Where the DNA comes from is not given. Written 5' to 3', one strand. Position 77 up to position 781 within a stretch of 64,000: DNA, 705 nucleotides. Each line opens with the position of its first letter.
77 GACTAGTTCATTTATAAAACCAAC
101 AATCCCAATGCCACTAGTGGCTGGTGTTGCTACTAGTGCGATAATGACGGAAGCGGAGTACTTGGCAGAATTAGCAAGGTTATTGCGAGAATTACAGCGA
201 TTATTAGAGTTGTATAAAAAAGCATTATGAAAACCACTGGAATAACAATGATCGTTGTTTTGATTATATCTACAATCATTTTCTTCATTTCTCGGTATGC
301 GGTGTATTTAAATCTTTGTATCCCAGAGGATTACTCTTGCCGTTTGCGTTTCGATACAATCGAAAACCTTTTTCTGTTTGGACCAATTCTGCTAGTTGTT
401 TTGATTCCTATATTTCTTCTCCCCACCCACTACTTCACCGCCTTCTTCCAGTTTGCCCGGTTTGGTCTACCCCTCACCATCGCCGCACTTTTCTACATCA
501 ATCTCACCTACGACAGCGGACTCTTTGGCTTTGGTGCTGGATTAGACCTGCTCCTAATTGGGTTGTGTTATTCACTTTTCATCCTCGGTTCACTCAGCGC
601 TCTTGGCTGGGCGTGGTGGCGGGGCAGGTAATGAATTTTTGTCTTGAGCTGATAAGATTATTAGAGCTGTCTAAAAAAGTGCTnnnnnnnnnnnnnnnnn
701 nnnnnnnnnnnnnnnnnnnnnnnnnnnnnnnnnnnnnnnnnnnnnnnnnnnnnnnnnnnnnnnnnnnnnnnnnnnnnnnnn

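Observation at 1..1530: Tandem array of three paralogous small 4-TM proteins, each translationally coupled to a reiterated Leu-rich tail of the upstream gene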

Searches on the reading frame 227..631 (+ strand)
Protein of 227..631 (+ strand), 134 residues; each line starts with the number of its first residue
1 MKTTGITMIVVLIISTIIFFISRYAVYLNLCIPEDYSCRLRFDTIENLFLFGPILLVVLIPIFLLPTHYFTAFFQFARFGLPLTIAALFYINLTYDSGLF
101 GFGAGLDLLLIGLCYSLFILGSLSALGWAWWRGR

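Call 5: search_protein_families(library=pfam, proteins=[window:227-628:+], max_evalue=1)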
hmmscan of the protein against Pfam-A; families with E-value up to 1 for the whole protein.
window:227-628:+ (134 aa): 2 families
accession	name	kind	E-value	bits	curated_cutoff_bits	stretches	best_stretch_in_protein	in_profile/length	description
PF06195.18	DUF996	-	0.015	15.9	31.3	1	6-64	74-132/138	Protein of unknown function (DUF996)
PF05473.18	UL45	-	0.17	11.9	27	1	3-34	48-79/191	UL45 protein, carbohydrate-binding C-type lectin-like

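Call 6: find_encoding_contigs(protein=window:227-631:+, flank=10000, max_places=6)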
Protein window:227-631:+ (134 aa): 2 contigs read that carry it; 2 places shown.
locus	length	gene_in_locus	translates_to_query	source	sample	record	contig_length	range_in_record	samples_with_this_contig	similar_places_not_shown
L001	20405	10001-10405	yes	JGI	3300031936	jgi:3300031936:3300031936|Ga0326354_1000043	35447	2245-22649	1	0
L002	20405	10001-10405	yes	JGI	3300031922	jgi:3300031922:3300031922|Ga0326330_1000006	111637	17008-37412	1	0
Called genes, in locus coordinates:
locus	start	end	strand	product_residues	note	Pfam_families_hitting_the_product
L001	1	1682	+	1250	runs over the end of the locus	PF08309:LVIVD, PF02368:Big_2 (weak), PF07705:CARDB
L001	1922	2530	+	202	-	PF00297:Ribosomal_L3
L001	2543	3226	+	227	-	PF00573:Ribosomal_L4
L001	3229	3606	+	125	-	PF00276:Ribosomal_L23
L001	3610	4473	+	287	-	PF00181:Ribosomal_L2_N, PF03947:Ribosomal_L2_C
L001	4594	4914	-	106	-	PF09876:DUF2103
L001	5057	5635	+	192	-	-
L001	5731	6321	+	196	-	PF04542:Sigma70_r2, PF08281:Sigma70_r4_2, PF04545:Sigma70_r4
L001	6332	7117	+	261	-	PF23951:DUF7282 (weak)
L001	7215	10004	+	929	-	PF02450:LCAT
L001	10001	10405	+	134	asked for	-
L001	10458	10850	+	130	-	-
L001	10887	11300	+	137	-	-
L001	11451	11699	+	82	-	-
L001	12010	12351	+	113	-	PF00203:Ribosomal_S19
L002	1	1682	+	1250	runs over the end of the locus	PF08309:LVIVD, PF02368:Big_2 (weak), PF07705:CARDB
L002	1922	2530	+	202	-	PF00297:Ribosomal_L3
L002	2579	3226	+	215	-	PF00573:Ribosomal_L4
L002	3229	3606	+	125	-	PF00276:Ribosomal_L23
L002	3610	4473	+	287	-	PF00181:Ribosomal_L2_N, PF03947:Ribosomal_L2_C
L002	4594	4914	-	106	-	PF09876:DUF2103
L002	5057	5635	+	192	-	-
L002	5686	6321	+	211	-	PF04542:Sigma70_r2, PF08281:Sigma70_r4_2, PF04545:Sigma70_r4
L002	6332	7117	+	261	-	PF23951:DUF7282 (weak)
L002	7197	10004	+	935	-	PF02450:LCAT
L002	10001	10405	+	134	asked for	-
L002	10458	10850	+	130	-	-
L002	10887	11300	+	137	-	-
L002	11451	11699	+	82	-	-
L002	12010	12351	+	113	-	PF00203:Ribosomal_S19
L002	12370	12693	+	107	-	PF00237:Ribosomal_L22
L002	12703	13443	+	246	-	PF07650:KH_2, PF00189:Ribosomal_S3_C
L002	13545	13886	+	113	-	PF00252:Ribosomal_L16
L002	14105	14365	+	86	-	PF00366:Ribosomal_S17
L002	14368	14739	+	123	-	PF00238:Ribosomal_L14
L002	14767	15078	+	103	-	PF17136:ribosomal_L24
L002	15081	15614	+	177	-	PF00281:Ribosomal_L5, PF00673:Ribosomal_L5_C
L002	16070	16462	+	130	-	PF00410:Ribosomal_S8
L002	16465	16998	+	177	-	PF00347:Ribosomal_L6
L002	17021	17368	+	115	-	PF00861:Ribosomal_L18p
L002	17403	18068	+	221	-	PF00333:Ribosomal_S5, PF03719:Ribosomal_S5_C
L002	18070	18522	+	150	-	PF00828:Ribosomal_L27A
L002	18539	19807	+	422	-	PF00344:SecY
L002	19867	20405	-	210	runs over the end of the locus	PF02224:Cytidylate_kin (faint), PF13189:Cytidylate_kin2, PF13238:AAA_18, PF13671:AAA_33 (faint), PF13207:AAA_17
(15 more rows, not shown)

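Call 10: find_homologous_proteins(query=window:227-628:+, max_evalue=0.001)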
Query window:227-628:+ (134 aa): 7 proteins with E <= 0.001 among 58 candidates.
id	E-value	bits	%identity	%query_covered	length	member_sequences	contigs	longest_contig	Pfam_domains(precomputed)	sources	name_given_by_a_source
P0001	3.9e-80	285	100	100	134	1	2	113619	-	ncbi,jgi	-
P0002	2.8e-38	149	65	89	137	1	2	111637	-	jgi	-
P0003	1.7e-30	124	50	97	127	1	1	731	-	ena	-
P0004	4.2e-27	113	53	85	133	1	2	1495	-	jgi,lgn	jgi:hypothetical protein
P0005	1.0e-25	109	49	99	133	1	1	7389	-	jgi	-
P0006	2.0e-23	101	70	51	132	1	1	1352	-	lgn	-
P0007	4.7e-22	97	49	100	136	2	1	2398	-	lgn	-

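Call 11: search_protein_families(library=pfam, proteins=[L002:7215-10001:+, L002:6332-7114:+, L002:5057-5632:+, L002:4594-4914:-], max_evalue=0.01)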
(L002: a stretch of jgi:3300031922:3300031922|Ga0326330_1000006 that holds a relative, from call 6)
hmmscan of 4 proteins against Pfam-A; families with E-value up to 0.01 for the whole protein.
L002:7215-10001:+ (929 aa): 4 families
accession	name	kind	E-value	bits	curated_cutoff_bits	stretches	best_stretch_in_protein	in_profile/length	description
PF02450.21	LCAT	-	2.7e-13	50.4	21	1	352-615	70-321/392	Lecithin:cholesterol acyltransferase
PF24096.1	DUF7379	-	6.2e-06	26.7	33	1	406-468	57-118/191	Domain of unknown function (DUF7379)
PF02089.21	Palm_thioest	-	5.9e-05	23.3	26.8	1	410-475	62-120/254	Palmitoyl protein thioesterase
PF05990.18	DUF900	-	0.0011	19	20.5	1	405-458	79-133/232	Alpha/beta hydrolase of unknown function (DUF900)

L002:6332-7114:+ (261 aa): 1 family
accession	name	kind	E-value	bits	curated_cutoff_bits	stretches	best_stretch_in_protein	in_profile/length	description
PF23951.1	DUF7282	-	6e-07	30.1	27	1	161-238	14-89/112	Domain of unknown function (DUF7282)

L002:5057-5632:+ (192 aa): 0 families

L002:4594-4914:- (106 aa): 1 family
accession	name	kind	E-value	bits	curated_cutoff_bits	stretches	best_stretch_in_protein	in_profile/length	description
PF09876.14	DUF2103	-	6e-08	33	22.4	1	2-79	3-86/98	Predicted metal-binding protein (DUF2103)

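Call 13: find_encoding_contigs(protein=P0005, flank=10000)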
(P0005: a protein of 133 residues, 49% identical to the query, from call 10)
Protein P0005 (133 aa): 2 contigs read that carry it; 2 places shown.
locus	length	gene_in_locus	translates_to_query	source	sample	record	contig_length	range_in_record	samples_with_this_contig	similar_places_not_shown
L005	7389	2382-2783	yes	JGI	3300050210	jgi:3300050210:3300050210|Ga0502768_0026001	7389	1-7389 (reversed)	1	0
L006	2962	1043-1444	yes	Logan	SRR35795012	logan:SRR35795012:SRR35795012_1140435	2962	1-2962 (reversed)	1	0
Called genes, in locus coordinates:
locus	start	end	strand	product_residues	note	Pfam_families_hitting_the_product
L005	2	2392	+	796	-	?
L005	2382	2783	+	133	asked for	-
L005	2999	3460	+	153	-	PF07098:DUF1360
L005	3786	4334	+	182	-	PF00466:Ribosomal_L10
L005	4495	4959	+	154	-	PF16320:Ribosomal_L12_N, PF00542:Ribosomal_L12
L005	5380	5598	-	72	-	-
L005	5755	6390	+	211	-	-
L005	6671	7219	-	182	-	-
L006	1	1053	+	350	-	?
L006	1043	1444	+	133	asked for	-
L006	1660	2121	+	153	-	PF07098:DUF1360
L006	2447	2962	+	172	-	?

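Call 14: find_encoding_contigs(protein=P0007, flank=10000)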
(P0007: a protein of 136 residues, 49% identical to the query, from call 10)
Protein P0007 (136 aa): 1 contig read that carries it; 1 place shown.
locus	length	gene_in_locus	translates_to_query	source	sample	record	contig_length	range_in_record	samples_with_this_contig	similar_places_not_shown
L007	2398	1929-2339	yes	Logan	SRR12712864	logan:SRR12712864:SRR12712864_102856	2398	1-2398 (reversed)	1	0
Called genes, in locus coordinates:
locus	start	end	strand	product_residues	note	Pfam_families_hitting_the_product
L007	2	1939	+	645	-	?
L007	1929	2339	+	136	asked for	-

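Call 17: find_encoding_contigs(protein=P0004, flank=10000)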
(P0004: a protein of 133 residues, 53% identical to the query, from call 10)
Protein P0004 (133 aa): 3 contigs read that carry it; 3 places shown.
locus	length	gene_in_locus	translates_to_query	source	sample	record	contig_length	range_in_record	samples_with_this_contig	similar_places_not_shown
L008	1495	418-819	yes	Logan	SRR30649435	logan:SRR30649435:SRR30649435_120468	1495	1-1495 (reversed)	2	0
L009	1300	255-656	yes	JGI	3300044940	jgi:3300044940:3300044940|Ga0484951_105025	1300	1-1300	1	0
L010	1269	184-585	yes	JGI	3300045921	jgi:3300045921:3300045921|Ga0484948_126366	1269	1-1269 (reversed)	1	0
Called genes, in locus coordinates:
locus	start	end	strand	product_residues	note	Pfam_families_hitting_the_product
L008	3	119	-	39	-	?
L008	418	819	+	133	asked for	-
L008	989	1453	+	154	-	PF07098:DUF1360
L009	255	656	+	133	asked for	-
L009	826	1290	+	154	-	PF07098:DUF1360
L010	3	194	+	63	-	?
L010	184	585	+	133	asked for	-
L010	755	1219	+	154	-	PF07098:DUF1360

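Call 18: find_encoding_contigs(protein=P0006, flank=10000)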
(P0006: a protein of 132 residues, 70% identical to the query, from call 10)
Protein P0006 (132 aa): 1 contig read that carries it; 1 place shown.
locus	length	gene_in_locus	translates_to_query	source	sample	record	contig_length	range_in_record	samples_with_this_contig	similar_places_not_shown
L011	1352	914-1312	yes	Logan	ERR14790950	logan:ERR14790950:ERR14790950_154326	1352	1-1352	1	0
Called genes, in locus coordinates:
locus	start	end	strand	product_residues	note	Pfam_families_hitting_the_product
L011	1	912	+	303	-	?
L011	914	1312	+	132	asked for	-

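Call 24: find_related_loci(query=A3, collection=genome_contigs, flank=6000)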
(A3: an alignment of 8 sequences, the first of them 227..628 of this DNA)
Query A3 (134 aa) in genome_contigs; peptide patterns used: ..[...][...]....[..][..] (x = any residue, [..] = any of these).
72 stretches matched a pattern; 1 encode a relative of the query (tblastn E <= 1e-3); 1 distinct loci.
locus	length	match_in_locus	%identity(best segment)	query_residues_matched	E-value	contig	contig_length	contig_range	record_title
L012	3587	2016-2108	40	66-105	6e-6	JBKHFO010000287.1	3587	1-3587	MAG: Candidatus Hydrogenedentota bacterium isolate D1M05_5 NODE_26623_length_3587_cov_6.180917, whole genome shotgun seq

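Call 29: find_homologous_proteins(query=L002:7215-10001:+, max_evalue=0.00001)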
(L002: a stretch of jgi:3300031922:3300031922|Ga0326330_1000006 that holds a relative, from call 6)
Query L002:7215-10001:+ (929 aa): 165 proteins with E <= 0.00001 among 8000 candidates; the best 120 are listed.
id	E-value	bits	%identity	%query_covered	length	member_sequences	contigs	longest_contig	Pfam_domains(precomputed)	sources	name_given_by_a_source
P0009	0.0e+0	2126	100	100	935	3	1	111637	PF02450.22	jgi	-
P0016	7.1e-222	757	44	97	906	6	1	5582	PF02450.22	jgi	-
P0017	1.8e-203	696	45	85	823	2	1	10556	PF02450.22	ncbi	ncbi:MAG: hypothetical protein ACI92I_000819, partial [Acidimicrobiales bacterium]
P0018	9.9e-203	694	49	74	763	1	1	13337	PF02450.22,PF05990.19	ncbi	ncbi:MAG: hypothetical protein ACI9BF_000758, partial [Candidatus Paceibacteria bacterium]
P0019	2.2e-194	666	43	88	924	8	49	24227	PF02450.22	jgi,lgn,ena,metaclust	jgi:hypothetical protein|metaclust:\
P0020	1.8e-189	650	49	69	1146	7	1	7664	PF13229.13,PF02450.22,PF24096.3,PF05048.20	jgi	-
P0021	1.8e-188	647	49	72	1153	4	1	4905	PF13229.13,PF02450.22,PF05048.20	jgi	-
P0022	1.9e-186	640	46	79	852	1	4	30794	PF02450.22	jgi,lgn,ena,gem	-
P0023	1.1e-182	627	46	77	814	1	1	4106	PF02450.22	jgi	-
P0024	6.5e-178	612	50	66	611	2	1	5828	PF02450.22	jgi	-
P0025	5.1e-172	592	43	75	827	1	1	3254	PF02450.22,PF24096.3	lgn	-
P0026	9.4e-166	571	43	69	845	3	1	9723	PF02450.22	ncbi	-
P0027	9.4e-164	565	40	86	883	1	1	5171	PF02450.22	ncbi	-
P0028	2.3e-163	563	42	75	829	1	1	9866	PF02450.22,PF24096.3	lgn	-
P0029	4.8e-161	556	38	96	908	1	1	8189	PF02450.22,PF24096.3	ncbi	-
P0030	7.8e-157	542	41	77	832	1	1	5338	PF02450.22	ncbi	-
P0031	1.7e-154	534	38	96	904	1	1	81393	PF02450.22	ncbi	-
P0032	1.1e-153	531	44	71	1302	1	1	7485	PF02450.22,PF24096.3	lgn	-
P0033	8.1e-152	525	44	65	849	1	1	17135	PF02450.22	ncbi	-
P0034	7.0e-150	519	45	64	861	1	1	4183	PF02450.22,PF05990.19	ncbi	-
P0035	1.6e-148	514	44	65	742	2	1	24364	PF02450.22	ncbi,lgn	-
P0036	1.4e-130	455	35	93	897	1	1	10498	PF02450.22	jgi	jgi:pimeloyl-ACP methyl ester carboxylesterase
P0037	3.8e-129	450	34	98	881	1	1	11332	PF02450.22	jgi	-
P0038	5.6e-126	440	41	63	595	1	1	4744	PF02450.22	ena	-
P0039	4.7e-102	361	37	61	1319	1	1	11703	PF02450.22,PF24096.3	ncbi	-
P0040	1.5e-101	359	36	61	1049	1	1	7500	PF02450.22,PF24096.3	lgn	-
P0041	1.9e-98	349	37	61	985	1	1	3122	PF02450.22,PF24096.3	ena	-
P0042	8.4e-96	340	35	62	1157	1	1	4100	PF02089.22,PF13229.13,PF02450.22,PF24096.3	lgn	-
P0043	1.8e-94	335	32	66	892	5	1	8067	PF02450.22,PF24096.3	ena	-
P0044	1.3e-92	329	32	67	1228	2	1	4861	PF02450.22,PF24096.3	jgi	-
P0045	1.3e-90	323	35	61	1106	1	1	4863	PF02450.22,PF24096.3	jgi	jgi:pimeloyl-ACP methyl ester carboxylesterase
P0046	2.5e-89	318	33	63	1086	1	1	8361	PF02450.22,PF24096.3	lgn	-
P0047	3.3e-88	315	34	61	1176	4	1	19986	PF02450.22,PF24096.3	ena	-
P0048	2.0e-85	306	31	62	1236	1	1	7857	PF02450.22,PF24096.3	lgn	-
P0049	2.2e-83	299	34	62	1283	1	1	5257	PF02450.22,PF24096.3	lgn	-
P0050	6.1e-83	297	33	69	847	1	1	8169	PF02450.22,PF24096.3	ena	-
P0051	8.5e-83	297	34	65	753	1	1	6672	PF02450.22,PF24096.3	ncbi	-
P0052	4.3e-82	295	32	63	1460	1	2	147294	PF13229.13,PF02450.22,PF24096.3,PF05048.20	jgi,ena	jgi:parallel beta-helix repeat protein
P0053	1.5e-80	289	35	61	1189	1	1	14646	PF00932.26,PF02450.22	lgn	-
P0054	1.0e-77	280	34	62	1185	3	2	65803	PF13229.13,PF02450.22,PF28492.1,PF24096.3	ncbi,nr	ncbi:MAG: alpha/beta hydrolase [Candidatus Pacebacteria bacterium]|nr:alpha/beta hydrolase [Candidat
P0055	5.9e-77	278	32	61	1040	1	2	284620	PF02450.22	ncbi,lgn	-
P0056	6.0e-74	268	29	97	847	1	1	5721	PF02450.22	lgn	-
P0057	1.1e-73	267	29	100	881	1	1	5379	PF02089.22,PF02450.22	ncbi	-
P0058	3.3e-73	265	31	61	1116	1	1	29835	PF02450.22,PF24096.3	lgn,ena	-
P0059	5.7e-73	264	30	61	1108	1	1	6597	PF13229.13,PF02450.22,PF28492.1,PF24096.3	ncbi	-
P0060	4.1e-72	261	32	61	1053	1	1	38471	PF13229.13,PF02450.22,PF28492.1,PF24096.3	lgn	-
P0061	2.0e-71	259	30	66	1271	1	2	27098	PF13229.13,PF02450.22,PF24096.3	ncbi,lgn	-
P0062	3.3e-71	258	32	62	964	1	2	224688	PF02450.22,PF24517.3,PF24096.3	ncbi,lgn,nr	ncbi:MAG: DNRLRE domain-containing protein [bacterium]|nr:DNRLRE domain-containing protein [bacteriu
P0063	3.5e-71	258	32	66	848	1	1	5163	PF02450.22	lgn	-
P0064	4.7e-71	258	33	60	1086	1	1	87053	PF13229.13,PF02450.22,PF24096.3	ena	-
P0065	8.4e-71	257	32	62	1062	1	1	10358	PF02450.22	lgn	-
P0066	1.6e-69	253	31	62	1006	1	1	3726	PF02450.22,PF24096.3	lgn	-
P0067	2.1e-69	253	32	61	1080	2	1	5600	PF02450.22,PF24096.3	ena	-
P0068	2.1e-69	253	32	61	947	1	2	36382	PF02450.22,PF24096.3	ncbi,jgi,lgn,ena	ncbi:MAG: hypothetical protein WCT41_03600 [Candidatus Paceibacterota bacterium]|jgi:pimeloyl-ACP me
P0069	2.9e-69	252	32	58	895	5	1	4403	PF02450.22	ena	-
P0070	1.1e-68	250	31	61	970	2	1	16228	PF02450.22,PF24096.3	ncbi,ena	ncbi:MAG: hypothetical protein AAB794_00405 [Patescibacteria group bacterium]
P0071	2.7e-68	249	32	61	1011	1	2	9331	PF02450.22,PF18676.7,PF24096.3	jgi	jgi:pimeloyl-ACP methyl ester carboxylesterase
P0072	2.8e-68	249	30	62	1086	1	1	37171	PF02450.22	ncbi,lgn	-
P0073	3.2e-68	249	34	64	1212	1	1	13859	PF02450.22,PF24096.3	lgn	-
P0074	3.8e-68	248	34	62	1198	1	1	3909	PF02450.22,PF24096.3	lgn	-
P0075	5.7e-68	248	33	62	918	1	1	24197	PF02450.22,PF24096.3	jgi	jgi:pimeloyl-ACP methyl ester carboxylesterase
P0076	1.2e-67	247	33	62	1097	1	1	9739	PF02450.22,PF24096.3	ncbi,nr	ncbi:hypothetical protein HZC00_04665 [Candidatus Kaiserbacteria bacterium]|nr:hypothetical protein 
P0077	1.2e-67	247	31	62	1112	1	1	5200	PF13229.13,PF02450.22,PF24096.3,PF05048.20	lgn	-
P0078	1.5e-67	246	31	68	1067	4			PF02450.22,PF18676.7,PF24096.3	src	-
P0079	5.4e-67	245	30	62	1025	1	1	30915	PF02450.22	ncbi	-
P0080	6.5e-67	244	32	65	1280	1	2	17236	PF02450.22,PF18676.7,PF24096.3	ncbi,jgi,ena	-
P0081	6.8e-67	244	31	61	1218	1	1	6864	PF02450.22,PF24096.3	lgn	-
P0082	9.2e-67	244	30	61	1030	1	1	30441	PF02450.22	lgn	-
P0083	1.7e-66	243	33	61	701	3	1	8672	PF02450.22,PF24096.3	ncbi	ncbi:MAG: hypothetical protein WCT07_03885, partial [Candidatus Paceibacterota bacterium]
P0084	2.5e-65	239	33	61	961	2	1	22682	PF02450.22,PF24096.3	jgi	-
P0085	3.5e-65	239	31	61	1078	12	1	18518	PF02450.22,PF24096.3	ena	-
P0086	4.7e-64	235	32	61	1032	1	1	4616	PF02450.22,PF24517.3,PF24096.3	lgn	-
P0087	7.8e-64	234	31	62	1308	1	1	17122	PF02450.22,PF24096.3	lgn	-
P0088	2.8e-63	232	33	61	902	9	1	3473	PF05057.21,PF02450.22,PF24096.3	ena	-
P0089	3.9e-63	232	32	61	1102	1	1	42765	PF13229.13,PF02450.22,PF05048.20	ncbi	-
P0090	2.0e-62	229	31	62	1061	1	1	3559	PF02450.22,PF24096.3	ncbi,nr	ncbi:MAG: hypothetical protein KGH56_03860 [Patescibacteria group bacterium]|nr:hypothetical protein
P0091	2.7e-62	229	32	61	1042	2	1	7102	PF02450.22,PF24096.3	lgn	-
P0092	2.7e-62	229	32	63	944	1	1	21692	PF02450.22,PF24096.3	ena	-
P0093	3.7e-62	229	32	61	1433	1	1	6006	PF02450.22,PF24096.3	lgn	-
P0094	9.3e-62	227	30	62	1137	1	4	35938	PF02450.22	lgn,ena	-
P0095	3.4e-61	225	30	61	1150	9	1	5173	PF02450.22,PF24096.3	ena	-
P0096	4.9e-61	225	32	62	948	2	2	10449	PF02450.22,PF24096.3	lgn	-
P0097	1.2e-60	224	30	69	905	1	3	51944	PF02450.22,PF24096.3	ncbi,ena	-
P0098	1.5e-60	223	32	62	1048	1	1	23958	PF02450.22,PF24096.3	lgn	-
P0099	1.7e-60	223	30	64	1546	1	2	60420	PF02450.22,PF24096.3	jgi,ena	jgi:hypothetical protein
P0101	2.1e-60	223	30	64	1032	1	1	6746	PF02450.22,PF24096.3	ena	-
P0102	4.5e-60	222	31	61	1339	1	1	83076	PF02450.22,PF18676.7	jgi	jgi:hypothetical protein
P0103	5.4e-60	221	30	69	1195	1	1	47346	PF13229.13,PF02450.22,PF05048.20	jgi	jgi:parallel beta-helix repeat protein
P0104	1.8e-59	220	31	62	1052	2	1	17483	PF02450.22,PF24096.3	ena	-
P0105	4.2e-59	218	31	61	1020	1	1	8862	PF02450.22,PF24096.3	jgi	jgi:hypothetical protein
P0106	5.5e-59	218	31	61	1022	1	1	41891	PF02450.22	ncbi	-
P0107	7.0e-59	218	31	62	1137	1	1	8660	PF02450.22,PF24096.3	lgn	-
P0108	1.6e-58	216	31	62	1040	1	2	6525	PF02450.22,PF24096.3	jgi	-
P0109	5.3e-58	215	31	63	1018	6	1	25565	PF02450.22,PF24096.3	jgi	-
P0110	7.6e-58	214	31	63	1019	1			PF02450.22,PF28492.1,PF24096.3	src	-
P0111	1.7e-56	210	31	61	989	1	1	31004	PF02450.22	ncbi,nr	ncbi:MAG: hypothetical protein NT098_04655 [Candidatus Parcubacteria bacterium]|nr:hypothetical prot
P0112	1.6e-55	207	31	64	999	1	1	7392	PF13229.13,PF02450.22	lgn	-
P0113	2.1e-55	206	30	61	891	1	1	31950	PF02450.22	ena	-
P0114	4.6e-55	205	28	62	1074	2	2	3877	PF02450.22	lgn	-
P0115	1.0e-54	204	27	74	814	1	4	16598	PF02450.22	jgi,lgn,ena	-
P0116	1.1e-54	204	30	62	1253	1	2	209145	PF02450.22,PF28492.1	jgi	jgi:pimeloyl-ACP methyl ester carboxylesterase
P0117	1.1e-54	204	29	61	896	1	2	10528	PF02450.22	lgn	-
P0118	4.5e-54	202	29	71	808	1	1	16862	PF02450.22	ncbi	-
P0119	3.8e-53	199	30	65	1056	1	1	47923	PF02450.22,PF24096.3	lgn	-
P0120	4.7e-53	198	30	62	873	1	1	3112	PF02450.22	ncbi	-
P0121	1.4e-52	197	29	64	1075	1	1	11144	PF13229.13,PF02450.22,PF24096.3,PF05048.20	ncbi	-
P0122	7.1e-52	195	30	62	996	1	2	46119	PF02450.22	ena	-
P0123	1.5e-50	190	29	64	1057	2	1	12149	PF13229.13,PF02450.22,PF05048.20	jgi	-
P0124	7.2e-50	188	30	68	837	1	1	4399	PF02450.22,PF24096.3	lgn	-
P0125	2.7e-49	186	29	66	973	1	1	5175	PF02450.22,PF24096.3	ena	-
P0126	7.4e-49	185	27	68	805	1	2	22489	PF02450.22,PF07819.20,PF24096.3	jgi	jgi:pimeloyl-ACP methyl ester carboxylesterase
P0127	1.1e-48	184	28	64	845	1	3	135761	PF02450.22,PF07819.20,PF24096.3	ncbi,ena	ncbi:MAG: hypothetical protein AAB582_00350 [Patescibacteria group bacterium]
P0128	1.2e-48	184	28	62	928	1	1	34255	PF02450.22,PF24096.3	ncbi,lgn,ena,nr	ncbi:MAG: Acetyltransferases and hydrolases with the alpha/beta hydrolase fold protein [Parcubacteri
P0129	1.4e-48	184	29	61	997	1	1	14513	PF02450.22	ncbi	-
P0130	1.5e-48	184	28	61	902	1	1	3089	PF02450.22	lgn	-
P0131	2.4e-48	183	26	61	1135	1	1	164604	PF02450.22,PF24096.3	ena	-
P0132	3.6e-48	182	34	45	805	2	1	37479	PF02450.22,PF24096.3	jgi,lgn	-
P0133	8.2e-48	181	28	70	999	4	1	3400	PF02450.22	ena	-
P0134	2.1e-47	180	29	62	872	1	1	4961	PF02450.22,PF24096.3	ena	-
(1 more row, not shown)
